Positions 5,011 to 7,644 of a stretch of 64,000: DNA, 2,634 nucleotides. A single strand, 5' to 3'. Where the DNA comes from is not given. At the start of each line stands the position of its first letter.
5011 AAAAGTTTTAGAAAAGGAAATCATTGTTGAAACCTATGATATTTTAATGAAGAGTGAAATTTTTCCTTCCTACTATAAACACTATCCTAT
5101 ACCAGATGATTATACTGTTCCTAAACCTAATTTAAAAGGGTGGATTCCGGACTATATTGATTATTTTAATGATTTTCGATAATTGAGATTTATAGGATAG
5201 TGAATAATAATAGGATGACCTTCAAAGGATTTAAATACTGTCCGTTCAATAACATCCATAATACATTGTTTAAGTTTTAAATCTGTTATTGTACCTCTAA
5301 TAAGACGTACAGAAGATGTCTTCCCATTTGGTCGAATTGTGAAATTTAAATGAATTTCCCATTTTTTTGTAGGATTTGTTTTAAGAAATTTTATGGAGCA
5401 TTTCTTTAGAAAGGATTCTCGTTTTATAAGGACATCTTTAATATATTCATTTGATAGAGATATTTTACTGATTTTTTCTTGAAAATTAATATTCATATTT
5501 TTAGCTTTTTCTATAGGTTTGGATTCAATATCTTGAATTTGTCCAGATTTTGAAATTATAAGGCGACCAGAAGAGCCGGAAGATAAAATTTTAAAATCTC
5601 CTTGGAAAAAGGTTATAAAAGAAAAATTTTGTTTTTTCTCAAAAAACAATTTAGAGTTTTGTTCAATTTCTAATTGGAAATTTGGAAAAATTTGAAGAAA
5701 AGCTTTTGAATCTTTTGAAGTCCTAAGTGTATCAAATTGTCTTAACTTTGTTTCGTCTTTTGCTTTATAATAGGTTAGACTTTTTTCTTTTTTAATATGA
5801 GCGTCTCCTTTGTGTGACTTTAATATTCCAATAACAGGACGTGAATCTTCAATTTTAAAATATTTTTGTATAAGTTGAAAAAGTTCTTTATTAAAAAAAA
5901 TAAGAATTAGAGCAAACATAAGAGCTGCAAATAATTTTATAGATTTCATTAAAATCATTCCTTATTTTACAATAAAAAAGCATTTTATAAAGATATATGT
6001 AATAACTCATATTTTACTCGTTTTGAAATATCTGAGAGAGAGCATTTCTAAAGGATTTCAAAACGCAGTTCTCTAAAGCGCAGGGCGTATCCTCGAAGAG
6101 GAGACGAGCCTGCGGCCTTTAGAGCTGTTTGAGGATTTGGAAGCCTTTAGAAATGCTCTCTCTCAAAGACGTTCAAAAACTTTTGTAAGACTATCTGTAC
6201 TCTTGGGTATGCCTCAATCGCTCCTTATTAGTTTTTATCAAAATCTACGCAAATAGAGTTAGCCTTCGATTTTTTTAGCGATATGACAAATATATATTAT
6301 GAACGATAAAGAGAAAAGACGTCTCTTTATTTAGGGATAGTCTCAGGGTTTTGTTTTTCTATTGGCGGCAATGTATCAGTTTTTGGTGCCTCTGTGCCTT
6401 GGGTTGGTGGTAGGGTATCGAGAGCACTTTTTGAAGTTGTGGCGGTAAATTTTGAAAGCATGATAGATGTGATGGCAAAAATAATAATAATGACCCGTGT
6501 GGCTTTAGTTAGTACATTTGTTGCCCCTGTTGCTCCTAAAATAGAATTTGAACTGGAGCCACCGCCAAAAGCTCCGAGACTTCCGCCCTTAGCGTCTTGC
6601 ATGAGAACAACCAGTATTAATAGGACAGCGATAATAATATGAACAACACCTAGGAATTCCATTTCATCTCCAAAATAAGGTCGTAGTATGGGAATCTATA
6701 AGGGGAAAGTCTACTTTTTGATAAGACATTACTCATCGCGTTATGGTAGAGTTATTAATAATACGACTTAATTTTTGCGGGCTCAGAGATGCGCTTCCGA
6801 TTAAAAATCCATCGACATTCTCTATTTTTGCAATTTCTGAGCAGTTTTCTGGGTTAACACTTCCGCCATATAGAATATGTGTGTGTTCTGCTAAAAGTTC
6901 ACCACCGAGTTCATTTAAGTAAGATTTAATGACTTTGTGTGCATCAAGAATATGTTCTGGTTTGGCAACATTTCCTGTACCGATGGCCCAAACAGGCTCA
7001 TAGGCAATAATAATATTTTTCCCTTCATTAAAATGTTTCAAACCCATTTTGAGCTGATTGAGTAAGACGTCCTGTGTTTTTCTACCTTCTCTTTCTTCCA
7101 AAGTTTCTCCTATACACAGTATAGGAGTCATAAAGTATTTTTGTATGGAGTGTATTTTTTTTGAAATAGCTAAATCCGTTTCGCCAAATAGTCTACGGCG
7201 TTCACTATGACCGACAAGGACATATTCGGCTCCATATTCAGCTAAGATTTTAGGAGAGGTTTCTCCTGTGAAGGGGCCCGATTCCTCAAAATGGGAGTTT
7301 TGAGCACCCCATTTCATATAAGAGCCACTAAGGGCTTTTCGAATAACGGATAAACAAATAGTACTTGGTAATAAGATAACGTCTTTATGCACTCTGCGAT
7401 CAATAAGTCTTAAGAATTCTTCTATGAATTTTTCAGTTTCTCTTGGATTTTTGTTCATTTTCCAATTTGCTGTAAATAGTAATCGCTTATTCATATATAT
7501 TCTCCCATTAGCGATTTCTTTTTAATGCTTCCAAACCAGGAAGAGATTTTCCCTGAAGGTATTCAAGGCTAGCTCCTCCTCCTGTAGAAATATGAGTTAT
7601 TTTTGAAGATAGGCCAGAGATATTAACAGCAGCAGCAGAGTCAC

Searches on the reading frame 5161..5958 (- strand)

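Call 29: search_protein_families(library=pfam, proteins=[window:5161-5958:-], max_evalue=0.01)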
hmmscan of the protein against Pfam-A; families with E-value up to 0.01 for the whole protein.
window:5161-5958:- (265 aa): 0 families

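Call 68: search_protein_families(library=ncbifam, proteins=[window:5161-5958:-], max_evalue=0.01)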
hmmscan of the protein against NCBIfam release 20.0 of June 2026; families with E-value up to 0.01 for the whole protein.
window:5161-5958:- (265 aa): 3 families
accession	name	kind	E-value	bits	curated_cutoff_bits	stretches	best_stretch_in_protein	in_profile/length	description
NF033768.1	myxo_SS_tail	domain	3.5e-13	49.5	40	1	169-258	2-91/92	AgmX/PglI C-terminal domain-containing protein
NF033760.1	gliding_GltG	equivalog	1.1e-06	27.6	650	1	153-255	539-642/650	adventurous gliding motility protein GltG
NF033761.1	gliding_GltJ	equivalog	0.0016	17.6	450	1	168-248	581-661/671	adventurous gliding motility protein GltJ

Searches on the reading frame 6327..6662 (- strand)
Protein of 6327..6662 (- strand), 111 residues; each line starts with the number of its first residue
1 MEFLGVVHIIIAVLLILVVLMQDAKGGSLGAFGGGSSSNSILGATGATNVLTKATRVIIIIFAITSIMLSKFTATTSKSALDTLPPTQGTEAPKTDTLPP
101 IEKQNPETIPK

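Call 29: search_protein_families(library=pfam, proteins=[window:6327-6662:-], max_evalue=0.01)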
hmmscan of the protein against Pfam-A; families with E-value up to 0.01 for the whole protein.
window:6327-6662:- (111 aa): 1 family
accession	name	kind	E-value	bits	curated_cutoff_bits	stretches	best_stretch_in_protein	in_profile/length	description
PF03840.19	SecG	-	1.2e-19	70.6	29.2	1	3-70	1-68/70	Preprotein translocase SecG subunit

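Call 53: find_encoding_contigs(protein=window:6327-6662:-, flank=3000, max_places=4)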
Protein window:6327-6662:- (111 aa): no gene with exactly this product is on record in the collection.

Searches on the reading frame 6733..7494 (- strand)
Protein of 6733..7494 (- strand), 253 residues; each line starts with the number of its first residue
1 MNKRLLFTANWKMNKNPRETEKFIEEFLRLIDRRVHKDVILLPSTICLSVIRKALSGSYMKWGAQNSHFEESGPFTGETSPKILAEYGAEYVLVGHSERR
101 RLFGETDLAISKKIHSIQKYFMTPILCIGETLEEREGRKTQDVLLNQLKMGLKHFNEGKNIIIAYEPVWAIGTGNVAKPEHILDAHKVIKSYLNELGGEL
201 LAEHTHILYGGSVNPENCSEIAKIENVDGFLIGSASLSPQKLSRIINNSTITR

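Call 75: find_homologous_proteins(query=window:6733-7494:-, max_evalue=1e-40)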
Query window:6733-7494:- (253 aa): 6275 proteins with E <= 1e-40 among 8000 candidates; the best 120 are listed.
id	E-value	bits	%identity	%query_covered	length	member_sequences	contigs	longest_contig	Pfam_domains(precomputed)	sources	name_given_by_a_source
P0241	3.1e-154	530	94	98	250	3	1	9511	PF00121.25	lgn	-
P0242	6.2e-132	456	79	98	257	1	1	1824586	PF00121.25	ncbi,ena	-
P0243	1.8e-80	288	54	96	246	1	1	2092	PF00121.25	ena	-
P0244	1.0e-75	272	52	96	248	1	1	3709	PF00121.25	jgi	jgi:triosephosphate isomerase (TIM)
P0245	2.7e-74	268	49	96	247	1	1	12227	PF00121.25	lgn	-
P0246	2.7e-74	268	50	97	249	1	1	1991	PF00121.25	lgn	-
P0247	2.3e-73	265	49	97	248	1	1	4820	PF00121.25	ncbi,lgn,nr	ncbi:MAG TPA: triose-phosphate isomerase [Bdellovibrionales bacterium]|nr:triose-phosphate isomerase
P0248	1.1e-72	262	49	96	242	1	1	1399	PF00121.25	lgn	-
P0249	7.5e-71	256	50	93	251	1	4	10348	PF00121.25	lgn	-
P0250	9.7e-71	256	49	99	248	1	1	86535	PF00121.25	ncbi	-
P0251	3.2e-70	254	50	93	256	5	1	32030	PF00121.25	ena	-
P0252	4.6e-69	251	50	96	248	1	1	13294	PF00121.25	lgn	-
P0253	5.2e-69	250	51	96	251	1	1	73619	PF00121.25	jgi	-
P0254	9.4e-69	250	47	98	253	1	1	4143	PF00121.25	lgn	-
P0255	3.5e-68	248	47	97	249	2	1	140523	PF00121.25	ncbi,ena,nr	ncbi:MAG: triose-phosphate isomerase [Bdellovibrionaceae bacterium]|nr:triose-phosphate isomerase [P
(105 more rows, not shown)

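Call 76: find_encoding_contigs(protein=P0241, flank=9000, max_places=2)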
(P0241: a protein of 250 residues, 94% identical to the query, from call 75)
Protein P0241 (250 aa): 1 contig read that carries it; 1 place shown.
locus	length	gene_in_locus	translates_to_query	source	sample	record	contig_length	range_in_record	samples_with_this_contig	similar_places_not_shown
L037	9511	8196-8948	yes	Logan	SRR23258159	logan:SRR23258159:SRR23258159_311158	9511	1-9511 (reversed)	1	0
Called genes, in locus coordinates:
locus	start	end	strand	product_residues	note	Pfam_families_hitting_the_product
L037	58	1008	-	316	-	PF01171:ATP_bind_3, PF09179:TilS (weak)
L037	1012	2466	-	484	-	PF01336:tRNA_anti-codon, PF00152:tRNA-synt_2, PF01409:tRNA-synt_2d (faint)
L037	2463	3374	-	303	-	PF01791:DeoC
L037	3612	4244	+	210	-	PF02223:Thymidylate_kin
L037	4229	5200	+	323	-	PF13177:DNA_pol3_delta2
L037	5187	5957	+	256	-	PF01026:TatD_DNase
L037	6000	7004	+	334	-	PF00044:Gp_dh_N, PF02800:Gp_dh_C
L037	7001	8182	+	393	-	PF00162:PGK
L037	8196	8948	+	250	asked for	PF00121:TIM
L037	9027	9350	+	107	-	-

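Call 77: find_encoding_contigs(protein=P0242, flank=8000, max_places=2)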
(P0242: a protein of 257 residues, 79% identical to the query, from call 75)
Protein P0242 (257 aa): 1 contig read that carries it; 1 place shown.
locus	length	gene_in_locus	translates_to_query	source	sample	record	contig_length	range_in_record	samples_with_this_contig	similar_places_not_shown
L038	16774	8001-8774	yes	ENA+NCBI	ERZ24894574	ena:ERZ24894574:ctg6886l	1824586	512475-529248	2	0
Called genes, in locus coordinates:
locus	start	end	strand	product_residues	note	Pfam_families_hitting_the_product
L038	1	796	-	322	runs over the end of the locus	PF01171:ATP_bind_3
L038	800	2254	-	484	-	PF01336:tRNA_anti-codon, PF00152:tRNA-synt_2, PF01409:tRNA-synt_2d (faint)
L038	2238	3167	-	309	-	PF01791:DeoC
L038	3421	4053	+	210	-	PF02223:Thymidylate_kin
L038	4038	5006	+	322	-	PF13177:DNA_pol3_delta2, PF00004:AAA (weak)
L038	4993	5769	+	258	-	PF01026:TatD_DNase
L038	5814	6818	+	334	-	PF00044:Gp_dh_N, PF02800:Gp_dh_C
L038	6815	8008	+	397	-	PF00162:PGK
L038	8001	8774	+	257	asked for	PF00121:TIM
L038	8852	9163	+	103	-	-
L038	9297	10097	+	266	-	-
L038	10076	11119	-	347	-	PF09949:APP1_cat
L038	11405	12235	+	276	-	-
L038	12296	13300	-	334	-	PF00288:GHMP_kinases_N, PF08544:GHMP_kinases_C (weak)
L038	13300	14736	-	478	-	PF14238:DUF4340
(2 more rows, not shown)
